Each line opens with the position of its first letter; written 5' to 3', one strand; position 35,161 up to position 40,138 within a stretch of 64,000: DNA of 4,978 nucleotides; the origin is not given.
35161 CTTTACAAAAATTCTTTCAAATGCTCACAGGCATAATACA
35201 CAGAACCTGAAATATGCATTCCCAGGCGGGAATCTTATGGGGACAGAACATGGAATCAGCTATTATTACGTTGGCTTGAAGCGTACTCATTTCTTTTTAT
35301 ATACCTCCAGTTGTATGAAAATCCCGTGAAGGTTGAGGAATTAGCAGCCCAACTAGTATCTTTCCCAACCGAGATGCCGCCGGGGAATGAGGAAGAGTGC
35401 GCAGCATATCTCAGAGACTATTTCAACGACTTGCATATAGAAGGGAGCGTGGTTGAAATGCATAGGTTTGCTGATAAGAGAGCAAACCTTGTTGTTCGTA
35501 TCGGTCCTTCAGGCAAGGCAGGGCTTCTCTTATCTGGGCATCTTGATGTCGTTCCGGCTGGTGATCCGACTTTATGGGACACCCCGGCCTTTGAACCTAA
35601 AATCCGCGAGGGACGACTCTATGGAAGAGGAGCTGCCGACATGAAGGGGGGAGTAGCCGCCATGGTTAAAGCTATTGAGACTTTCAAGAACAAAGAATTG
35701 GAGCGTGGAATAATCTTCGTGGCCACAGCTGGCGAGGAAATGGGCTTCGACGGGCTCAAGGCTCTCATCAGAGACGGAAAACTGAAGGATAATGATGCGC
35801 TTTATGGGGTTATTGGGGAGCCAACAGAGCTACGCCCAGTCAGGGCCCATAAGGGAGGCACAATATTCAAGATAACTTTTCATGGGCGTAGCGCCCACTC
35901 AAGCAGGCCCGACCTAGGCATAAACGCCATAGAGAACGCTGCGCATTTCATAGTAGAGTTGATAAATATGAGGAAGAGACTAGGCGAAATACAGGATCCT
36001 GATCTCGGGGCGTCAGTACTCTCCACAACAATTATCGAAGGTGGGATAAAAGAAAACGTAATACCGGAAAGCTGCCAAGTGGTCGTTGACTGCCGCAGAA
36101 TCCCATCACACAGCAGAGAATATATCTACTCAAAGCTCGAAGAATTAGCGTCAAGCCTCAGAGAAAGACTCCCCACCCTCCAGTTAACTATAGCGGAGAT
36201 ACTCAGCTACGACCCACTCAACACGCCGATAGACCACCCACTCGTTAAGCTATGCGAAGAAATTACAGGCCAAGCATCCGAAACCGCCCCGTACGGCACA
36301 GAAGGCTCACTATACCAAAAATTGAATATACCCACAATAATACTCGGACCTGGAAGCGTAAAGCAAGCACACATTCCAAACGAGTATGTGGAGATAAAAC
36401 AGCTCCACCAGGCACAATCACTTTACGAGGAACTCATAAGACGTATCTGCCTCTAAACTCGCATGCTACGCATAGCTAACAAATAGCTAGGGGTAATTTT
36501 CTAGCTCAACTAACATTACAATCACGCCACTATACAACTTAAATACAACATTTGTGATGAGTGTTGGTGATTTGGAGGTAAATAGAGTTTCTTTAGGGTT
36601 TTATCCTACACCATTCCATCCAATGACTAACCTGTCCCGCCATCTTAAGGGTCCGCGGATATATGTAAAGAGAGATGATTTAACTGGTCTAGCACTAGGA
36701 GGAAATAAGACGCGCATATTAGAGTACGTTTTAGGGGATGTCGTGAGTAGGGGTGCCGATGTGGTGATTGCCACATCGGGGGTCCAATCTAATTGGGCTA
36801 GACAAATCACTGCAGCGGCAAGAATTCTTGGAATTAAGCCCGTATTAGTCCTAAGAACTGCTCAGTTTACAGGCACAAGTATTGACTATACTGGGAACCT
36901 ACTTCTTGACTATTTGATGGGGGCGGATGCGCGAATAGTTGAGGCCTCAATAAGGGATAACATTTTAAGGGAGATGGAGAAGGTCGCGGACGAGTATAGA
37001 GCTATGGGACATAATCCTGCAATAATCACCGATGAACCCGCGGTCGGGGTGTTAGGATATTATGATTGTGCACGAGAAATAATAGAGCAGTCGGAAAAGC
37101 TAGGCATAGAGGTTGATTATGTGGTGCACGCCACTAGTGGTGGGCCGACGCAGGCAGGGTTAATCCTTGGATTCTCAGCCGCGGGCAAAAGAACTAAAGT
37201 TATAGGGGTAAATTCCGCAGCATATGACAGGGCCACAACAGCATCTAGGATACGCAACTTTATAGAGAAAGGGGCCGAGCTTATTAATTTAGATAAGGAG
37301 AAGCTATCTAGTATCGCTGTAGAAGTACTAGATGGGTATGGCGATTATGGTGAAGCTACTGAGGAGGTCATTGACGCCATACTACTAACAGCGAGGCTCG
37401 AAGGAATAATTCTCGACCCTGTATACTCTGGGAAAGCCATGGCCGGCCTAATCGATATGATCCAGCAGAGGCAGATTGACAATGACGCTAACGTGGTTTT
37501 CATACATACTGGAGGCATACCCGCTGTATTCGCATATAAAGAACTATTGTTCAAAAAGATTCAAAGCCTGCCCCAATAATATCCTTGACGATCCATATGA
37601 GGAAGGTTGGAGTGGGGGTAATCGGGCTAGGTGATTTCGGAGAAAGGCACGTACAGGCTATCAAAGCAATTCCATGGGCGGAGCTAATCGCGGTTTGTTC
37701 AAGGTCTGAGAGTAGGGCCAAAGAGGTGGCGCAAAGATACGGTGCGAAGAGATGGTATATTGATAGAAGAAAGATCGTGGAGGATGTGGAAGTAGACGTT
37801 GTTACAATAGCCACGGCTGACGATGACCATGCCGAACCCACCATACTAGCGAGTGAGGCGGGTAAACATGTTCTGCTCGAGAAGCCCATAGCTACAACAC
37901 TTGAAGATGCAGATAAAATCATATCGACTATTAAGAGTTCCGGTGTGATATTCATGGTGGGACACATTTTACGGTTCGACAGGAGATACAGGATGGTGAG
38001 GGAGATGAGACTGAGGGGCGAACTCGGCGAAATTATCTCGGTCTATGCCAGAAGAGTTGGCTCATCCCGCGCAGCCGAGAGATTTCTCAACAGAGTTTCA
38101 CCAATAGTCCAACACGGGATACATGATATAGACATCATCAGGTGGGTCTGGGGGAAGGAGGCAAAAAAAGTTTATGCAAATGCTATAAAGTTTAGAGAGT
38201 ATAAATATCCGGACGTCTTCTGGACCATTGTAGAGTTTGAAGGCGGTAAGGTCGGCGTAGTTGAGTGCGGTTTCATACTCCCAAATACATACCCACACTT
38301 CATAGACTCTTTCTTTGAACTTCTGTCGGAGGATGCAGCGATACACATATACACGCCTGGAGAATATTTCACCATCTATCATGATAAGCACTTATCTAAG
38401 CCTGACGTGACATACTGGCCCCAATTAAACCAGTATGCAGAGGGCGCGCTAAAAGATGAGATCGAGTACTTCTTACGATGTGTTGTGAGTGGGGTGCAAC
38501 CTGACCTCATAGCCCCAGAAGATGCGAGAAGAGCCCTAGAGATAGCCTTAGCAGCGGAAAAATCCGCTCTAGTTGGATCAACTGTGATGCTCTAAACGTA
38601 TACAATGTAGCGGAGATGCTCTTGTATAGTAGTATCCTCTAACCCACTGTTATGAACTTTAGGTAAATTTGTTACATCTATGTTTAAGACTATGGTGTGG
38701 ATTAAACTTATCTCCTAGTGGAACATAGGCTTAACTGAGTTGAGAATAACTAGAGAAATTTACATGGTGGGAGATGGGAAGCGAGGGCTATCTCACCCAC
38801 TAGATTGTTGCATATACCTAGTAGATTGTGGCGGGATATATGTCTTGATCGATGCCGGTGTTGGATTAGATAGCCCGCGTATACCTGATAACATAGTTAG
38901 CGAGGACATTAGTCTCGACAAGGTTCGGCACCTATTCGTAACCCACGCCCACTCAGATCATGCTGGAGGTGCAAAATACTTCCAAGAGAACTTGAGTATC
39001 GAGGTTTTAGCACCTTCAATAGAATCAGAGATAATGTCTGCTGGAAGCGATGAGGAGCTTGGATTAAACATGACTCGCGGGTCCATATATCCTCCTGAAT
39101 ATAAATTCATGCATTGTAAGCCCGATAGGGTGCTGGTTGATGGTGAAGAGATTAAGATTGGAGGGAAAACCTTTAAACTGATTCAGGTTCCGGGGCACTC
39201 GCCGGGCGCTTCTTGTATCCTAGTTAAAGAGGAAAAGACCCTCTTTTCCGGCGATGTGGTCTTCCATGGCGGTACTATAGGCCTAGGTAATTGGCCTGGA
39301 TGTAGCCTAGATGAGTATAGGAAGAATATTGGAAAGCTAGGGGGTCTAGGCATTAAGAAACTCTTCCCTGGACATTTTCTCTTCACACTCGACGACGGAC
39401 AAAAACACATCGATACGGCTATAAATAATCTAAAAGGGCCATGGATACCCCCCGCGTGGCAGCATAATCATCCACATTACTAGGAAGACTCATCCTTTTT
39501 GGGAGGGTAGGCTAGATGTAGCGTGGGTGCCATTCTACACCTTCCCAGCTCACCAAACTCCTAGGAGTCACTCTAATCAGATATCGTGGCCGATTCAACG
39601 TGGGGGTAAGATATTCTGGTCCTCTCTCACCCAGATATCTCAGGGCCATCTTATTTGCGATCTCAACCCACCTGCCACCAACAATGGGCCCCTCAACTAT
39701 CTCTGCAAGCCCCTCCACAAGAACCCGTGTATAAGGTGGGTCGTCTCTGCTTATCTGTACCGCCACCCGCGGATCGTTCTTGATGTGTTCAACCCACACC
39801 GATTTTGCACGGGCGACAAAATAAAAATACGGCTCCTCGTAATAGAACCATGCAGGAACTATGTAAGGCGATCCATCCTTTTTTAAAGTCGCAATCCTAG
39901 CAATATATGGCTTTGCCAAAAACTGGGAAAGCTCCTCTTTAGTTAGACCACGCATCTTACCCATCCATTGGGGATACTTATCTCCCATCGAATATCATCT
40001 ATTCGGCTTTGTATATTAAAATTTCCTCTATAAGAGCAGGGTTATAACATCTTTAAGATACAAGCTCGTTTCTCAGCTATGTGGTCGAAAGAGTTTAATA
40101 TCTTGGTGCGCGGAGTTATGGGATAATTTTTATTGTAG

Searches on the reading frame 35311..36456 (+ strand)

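Call 89: search_protein_families(library=pfam, proteins=[window:35311-36456:+], max_evalue=0.001)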
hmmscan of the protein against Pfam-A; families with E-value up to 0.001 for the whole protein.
window:35311-36456:+ (381 aa): 4 families
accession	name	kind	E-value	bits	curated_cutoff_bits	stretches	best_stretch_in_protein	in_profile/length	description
PF01546.33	Peptidase_M20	-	1.2e-37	130.2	24.6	1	73-377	1-205/206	Peptidase family M20/M25/M40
PF07687.19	M20_dimer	-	1.8e-22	79.7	21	1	179-282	2-101/107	Peptidase dimerisation domain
PF04389.22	Peptidase_M28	-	4.6e-11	43.2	21.3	1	59-159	1-84/193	Peptidase family M28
PF05343.19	Peptidase_M42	-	6e-07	29.3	23.2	1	99-153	124-177/292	M42 glutamyl aminopeptidase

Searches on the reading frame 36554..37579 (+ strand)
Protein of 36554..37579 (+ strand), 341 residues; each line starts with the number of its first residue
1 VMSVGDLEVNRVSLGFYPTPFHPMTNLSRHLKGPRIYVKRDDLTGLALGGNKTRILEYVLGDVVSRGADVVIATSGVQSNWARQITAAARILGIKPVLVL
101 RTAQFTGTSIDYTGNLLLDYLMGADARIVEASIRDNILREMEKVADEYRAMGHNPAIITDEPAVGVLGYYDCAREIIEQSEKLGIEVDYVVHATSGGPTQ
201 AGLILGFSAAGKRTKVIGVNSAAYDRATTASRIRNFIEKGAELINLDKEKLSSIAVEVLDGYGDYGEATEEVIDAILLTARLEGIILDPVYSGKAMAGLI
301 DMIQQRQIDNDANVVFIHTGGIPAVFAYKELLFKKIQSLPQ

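Call 89: search_protein_families(library=pfam, proteins=[window:36554-37579:+], max_evalue=0.001)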
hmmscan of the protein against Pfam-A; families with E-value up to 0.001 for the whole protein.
window:36554-37579:+ (341 aa): 1 family
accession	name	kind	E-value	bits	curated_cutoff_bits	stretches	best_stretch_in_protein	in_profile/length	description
PF00291.31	PALP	-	3.3e-48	165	35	1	12-320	1-295/295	Pyridoxal-phosphate dependent enzyme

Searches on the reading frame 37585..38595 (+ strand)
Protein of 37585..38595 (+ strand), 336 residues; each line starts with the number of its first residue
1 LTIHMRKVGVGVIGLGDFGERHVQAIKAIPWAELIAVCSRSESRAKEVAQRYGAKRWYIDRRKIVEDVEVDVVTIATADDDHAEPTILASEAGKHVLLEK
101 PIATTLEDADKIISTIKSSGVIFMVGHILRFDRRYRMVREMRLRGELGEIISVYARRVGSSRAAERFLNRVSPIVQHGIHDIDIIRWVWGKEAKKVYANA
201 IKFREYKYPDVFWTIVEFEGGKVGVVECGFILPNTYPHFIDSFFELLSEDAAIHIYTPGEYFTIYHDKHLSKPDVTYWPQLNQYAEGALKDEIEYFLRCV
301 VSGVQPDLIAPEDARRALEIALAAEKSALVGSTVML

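Call 89: search_protein_families(library=pfam, proteins=[window:37585-38595:+], max_evalue=0.001)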
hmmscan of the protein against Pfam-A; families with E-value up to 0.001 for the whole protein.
window:37585-38595:+ (336 aa): 4 families
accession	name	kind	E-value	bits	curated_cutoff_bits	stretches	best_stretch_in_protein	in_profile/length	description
PF01408.29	GFO_IDH_MocA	-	1.3e-28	100.5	24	1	9-127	2-120/120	Oxidoreductase family, NAD-binding Rossmann fold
PF22725.1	GFO_IDH_MocA_C3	-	3.1e-14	53.5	27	1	135-247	1-117/124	GFO/IDH/MocA C-terminal domain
PF02894.22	GFO_IDH_MocA_C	-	1.8e-09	38.1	22.9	1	144-336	6-218/218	Oxidoreductase family, C-terminal alpha/beta domain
PF01488.26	Shikimate_DH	-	1.8e-05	25.2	24.3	0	7-79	12-85/138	Shikimate / quinate 5-dehydrogenase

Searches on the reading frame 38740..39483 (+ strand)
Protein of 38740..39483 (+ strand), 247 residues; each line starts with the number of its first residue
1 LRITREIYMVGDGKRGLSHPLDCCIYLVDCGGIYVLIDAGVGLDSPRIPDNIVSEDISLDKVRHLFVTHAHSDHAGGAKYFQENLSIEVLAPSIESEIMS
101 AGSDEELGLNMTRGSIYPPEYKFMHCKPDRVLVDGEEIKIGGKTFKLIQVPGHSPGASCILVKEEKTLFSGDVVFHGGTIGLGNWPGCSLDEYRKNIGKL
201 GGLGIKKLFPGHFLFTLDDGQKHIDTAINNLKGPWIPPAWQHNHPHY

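Call 89: search_protein_families(library=pfam, proteins=[window:38740-39483:+], max_evalue=0.001)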
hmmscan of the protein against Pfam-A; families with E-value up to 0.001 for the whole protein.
window:38740-39483:+ (247 aa): 4 families
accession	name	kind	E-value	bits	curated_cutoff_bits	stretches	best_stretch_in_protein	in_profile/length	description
PF00753.33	Lactamase_B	-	1.3e-27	97.5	22.7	1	25-212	8-196/196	Metallo-beta-lactamase superfamily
PF19583.5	ODP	-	1.6e-07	31.8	27.2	1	22-174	2-137/194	ODP family beta lactamase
PF12706.13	Lactamase_B_2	-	6.4e-06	26.3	27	1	35-173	3-143/200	Beta-lactamase superfamily domain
PF23023.1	Anti-Pycsar_Apyc1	-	0.00075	19.5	50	0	7-83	5-75/250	Anti-Pycsar protein Apyc1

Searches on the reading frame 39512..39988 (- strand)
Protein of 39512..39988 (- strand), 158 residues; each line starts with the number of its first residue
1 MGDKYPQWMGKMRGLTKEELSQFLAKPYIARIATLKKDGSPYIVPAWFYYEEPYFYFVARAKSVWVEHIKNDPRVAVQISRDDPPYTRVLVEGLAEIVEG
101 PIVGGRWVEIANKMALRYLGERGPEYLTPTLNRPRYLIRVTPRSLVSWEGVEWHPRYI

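Call 89: search_protein_families(library=pfam, proteins=[window:39512-39988:-], max_evalue=0.001)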
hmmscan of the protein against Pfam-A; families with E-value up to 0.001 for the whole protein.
window:39512-39988:- (158 aa): 2 families
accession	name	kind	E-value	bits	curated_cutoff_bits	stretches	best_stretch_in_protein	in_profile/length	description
PF01243.27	PNPOx_N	-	7.8e-14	52.5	28.1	1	17-142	2-113/120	Pyridoxamine 5'-phosphate oxidase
PF12900.13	Pyridox_ox_2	-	5.7e-07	30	27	1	17-101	2-93/140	Pyridoxamine 5'-phosphate oxidase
